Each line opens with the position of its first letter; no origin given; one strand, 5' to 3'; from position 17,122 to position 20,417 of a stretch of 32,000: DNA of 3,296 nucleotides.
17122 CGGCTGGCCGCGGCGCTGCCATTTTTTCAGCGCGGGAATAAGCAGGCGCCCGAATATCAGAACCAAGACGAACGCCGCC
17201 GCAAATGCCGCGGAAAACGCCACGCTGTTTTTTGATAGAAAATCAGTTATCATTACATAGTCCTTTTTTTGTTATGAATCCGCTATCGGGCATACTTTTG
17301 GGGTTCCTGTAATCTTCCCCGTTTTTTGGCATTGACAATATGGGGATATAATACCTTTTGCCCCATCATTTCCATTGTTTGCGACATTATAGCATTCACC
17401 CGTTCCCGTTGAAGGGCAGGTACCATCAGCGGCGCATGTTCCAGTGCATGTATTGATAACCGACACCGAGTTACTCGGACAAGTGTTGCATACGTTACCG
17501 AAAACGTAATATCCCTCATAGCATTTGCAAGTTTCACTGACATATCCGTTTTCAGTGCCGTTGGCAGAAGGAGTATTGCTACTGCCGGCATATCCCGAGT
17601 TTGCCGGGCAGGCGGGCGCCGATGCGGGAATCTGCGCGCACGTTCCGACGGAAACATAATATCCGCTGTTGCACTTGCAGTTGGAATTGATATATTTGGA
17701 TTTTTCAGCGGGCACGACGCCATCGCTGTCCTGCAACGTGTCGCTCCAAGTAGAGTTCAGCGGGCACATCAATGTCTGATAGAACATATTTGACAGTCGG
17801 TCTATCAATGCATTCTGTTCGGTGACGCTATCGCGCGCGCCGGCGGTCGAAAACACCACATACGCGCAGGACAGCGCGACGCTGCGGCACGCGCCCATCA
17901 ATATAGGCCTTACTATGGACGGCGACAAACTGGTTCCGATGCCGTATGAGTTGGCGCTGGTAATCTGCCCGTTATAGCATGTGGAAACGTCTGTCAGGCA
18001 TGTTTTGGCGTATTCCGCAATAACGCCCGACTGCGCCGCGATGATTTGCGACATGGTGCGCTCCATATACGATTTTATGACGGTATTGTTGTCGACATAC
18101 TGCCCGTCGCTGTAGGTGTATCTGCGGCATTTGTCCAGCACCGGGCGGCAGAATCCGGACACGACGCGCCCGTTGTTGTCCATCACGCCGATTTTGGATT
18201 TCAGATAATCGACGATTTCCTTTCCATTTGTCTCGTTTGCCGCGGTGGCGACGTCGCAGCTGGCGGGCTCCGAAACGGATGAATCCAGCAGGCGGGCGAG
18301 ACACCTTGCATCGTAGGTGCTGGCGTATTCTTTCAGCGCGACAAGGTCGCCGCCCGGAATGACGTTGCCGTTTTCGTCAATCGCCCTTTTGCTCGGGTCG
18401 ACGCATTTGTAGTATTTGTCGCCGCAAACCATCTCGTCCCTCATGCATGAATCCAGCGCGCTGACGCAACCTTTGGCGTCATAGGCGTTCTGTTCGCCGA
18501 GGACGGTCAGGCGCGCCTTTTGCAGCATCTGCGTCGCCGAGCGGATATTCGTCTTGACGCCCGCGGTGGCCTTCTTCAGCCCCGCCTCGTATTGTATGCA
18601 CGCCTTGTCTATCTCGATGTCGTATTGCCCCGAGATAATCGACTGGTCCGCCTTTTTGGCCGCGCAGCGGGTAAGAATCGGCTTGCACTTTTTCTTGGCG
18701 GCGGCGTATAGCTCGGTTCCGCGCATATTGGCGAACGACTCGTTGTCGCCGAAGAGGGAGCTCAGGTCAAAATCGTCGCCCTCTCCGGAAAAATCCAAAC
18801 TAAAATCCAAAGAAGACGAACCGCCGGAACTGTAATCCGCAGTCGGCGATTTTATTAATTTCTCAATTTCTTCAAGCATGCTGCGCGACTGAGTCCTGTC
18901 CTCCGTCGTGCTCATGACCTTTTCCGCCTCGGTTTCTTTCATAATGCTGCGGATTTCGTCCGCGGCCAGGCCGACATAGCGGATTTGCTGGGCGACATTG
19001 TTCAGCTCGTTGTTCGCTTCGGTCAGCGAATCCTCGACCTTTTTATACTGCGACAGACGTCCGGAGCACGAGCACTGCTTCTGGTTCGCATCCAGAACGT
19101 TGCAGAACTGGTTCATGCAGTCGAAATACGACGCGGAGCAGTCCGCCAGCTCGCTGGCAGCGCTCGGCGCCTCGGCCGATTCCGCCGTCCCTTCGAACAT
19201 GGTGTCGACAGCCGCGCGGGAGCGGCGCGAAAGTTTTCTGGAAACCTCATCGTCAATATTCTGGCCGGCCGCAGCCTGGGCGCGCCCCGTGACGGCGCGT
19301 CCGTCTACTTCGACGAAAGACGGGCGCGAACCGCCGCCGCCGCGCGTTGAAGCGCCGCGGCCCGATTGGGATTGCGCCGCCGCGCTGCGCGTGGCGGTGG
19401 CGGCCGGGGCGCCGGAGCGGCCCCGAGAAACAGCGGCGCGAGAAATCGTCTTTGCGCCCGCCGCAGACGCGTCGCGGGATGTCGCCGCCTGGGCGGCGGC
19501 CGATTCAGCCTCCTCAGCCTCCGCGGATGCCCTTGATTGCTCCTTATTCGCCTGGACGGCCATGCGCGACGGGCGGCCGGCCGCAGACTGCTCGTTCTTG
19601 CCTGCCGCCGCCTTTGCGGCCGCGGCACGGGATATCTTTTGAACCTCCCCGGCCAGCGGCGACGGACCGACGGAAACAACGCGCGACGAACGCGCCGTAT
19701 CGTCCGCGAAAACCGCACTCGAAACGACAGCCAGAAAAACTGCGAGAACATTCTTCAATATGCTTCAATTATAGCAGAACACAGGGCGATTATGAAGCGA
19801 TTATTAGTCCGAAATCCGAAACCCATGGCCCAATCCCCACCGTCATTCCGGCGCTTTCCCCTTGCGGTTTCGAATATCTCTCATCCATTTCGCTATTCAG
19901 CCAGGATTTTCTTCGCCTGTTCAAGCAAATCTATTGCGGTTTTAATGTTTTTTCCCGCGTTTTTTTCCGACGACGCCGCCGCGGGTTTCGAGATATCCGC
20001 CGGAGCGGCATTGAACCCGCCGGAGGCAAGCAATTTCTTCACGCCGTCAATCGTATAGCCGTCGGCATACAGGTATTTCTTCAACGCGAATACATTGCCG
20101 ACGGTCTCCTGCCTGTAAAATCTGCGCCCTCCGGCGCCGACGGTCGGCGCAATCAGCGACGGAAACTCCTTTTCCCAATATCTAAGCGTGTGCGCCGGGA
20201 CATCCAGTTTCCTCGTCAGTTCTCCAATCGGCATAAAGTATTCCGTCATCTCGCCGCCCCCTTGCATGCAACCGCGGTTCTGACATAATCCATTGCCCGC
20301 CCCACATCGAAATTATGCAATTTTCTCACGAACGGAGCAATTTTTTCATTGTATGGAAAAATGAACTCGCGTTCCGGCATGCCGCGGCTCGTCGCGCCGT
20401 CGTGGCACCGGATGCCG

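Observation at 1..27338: A family of secreted cysteine-rich proteins recurs at four loci within 32 kb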

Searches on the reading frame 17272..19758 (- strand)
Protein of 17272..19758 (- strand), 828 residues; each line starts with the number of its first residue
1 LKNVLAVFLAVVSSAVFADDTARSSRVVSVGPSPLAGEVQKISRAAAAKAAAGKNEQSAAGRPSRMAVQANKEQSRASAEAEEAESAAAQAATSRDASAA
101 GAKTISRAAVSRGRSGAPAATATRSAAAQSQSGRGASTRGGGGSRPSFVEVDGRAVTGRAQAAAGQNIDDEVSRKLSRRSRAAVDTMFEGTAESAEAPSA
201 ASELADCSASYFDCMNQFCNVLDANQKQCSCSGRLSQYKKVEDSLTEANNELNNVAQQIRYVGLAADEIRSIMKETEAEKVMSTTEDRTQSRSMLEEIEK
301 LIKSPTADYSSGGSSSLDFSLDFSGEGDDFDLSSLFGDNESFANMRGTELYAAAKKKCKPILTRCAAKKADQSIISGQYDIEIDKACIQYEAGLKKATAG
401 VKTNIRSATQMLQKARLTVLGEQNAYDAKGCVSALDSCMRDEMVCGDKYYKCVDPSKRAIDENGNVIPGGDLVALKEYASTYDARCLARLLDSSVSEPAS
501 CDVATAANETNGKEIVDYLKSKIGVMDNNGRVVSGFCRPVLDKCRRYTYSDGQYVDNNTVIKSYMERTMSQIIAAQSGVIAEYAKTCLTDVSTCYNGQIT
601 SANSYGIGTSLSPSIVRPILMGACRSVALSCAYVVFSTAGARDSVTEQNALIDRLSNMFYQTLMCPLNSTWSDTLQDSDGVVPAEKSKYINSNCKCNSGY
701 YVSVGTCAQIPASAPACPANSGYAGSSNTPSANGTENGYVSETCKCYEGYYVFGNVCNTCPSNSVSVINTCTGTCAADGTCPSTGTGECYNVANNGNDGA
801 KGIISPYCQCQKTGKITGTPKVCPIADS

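Call 7: search_protein_families(library=pfam, proteins=[window:17272-19758:-], max_evalue=1)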
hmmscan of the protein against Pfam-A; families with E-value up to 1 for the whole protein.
window:17272-19758:- (828 aa): 3 families
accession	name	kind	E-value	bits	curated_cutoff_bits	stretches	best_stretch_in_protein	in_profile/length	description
PF04740.18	LXG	-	0.008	16.5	26.5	1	221-304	2-86/202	LXG domain of WXG superfamily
PF16172.10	DOCK_N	-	0.018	14.6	27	1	239-322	272-358/387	DOCK N-terminus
PF15950.10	DUF4758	-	0.1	13.5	27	1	547-591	8-51/129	Putative sperm flagellar membrane protein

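Call 8: search_protein_families(library=ncbifam, proteins=[window:17272-19758:-], max_evalue=1)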
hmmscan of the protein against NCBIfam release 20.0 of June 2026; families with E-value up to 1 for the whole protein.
window:17272-19758:- (828 aa): 0 families

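Call 14: find_homologous_proteins(query=window:17272-19758:-, max_evalue=0.001)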
Query window:17272-19758:- (828 aa): 555 proteins with E <= 0.001 among 8000 candidates; the best 120 are listed.
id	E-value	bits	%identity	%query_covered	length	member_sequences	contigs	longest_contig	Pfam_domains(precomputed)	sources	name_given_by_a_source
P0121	0.0e+0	1811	100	100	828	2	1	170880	-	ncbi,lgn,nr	ncbi:MAG: hypothetical protein LBT45_00860 [Rickettsiales bacterium]|nr:hypothetical protein [Ricket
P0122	0.0e+0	1048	64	97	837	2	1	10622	-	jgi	jgi:hypothetical protein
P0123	1.9e-241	822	57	86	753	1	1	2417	-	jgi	-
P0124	1.5e-231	789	52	91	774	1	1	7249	-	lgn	-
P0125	1.9e-225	769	54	87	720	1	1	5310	-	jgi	jgi:hypothetical protein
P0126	6.7e-222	758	59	74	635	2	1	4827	-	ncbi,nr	ncbi:MAG: hypothetical protein LBL46_00980 [Rickettsiales bacterium]|nr:hypothetical protein [Ricket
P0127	2.4e-220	752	58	77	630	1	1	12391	-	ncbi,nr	ncbi:MAG: hypothetical protein LBD94_00005, partial [Rickettsiales bacterium]|nr:hypothetical protei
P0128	3.5e-220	752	53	87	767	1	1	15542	-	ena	-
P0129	3.1e-214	732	49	89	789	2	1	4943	-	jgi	jgi:hypothetical protein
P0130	2.7e-213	729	56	73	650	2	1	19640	-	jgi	jgi:hypothetical protein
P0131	8.4e-201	688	49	87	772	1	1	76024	-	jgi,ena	-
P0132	4.2e-193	662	44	96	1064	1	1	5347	-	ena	-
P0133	4.6e-152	527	41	92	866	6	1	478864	-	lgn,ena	-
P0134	6.1e-152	526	42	82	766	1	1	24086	-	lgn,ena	-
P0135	3.6e-150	520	41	91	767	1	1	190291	-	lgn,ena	-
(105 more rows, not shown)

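Call 62: search_protein_families(library=pfam, alignment_id=A3, max_evalue=0.01)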
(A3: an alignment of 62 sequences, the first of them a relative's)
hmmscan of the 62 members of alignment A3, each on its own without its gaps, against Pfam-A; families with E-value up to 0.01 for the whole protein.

A. member 1, P0121 (828 aa): 1 family
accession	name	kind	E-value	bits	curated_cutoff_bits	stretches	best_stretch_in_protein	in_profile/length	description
PF04740.18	LXG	-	0.008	16.5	26.5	0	221-304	2-86/202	LXG domain of WXG superfamily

B. families by the number of members that match (of 62 scanned): 6 families
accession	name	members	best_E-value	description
PF04740.18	LXG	2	0.00023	LXG domain of WXG superfamily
PF23091.2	TNFR_ELAPOR1_6th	2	0.00025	ELAPOR1-like, TNF receptor-like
PF11172.13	DUF2959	2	0.0028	Protein of unknown function (DUF2959)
PF07562.20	NCD3G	1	0.00054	Nine Cysteines Domain of family 3 GPCR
PF07699.19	Ephrin_rec_like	1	0.0013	Tyrosine-protein kinase ephrin type A/B receptor-like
PF12946.13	EGF_MSP1_1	1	0.0054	MSP1 EGF domain 1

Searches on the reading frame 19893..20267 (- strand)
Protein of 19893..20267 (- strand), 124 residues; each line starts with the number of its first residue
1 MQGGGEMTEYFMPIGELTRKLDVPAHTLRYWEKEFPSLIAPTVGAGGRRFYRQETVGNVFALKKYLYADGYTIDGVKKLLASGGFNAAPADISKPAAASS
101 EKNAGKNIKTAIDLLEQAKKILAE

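Call 11: search_protein_families(library=pfam, proteins=[window:19893-20267:-], max_evalue=0.001)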
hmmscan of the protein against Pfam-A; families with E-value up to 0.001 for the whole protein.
window:19893-20267:- (124 aa): 2 families
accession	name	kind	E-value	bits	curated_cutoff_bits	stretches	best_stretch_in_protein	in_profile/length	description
PF13411.12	MerR_1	-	1.6e-16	60.6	21.6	1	12-81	1-67/69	MerR HTH family regulatory protein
PF00376.29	MerR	-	1.1e-09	38.4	28.2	1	14-51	2-38/38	MerR family regulatory protein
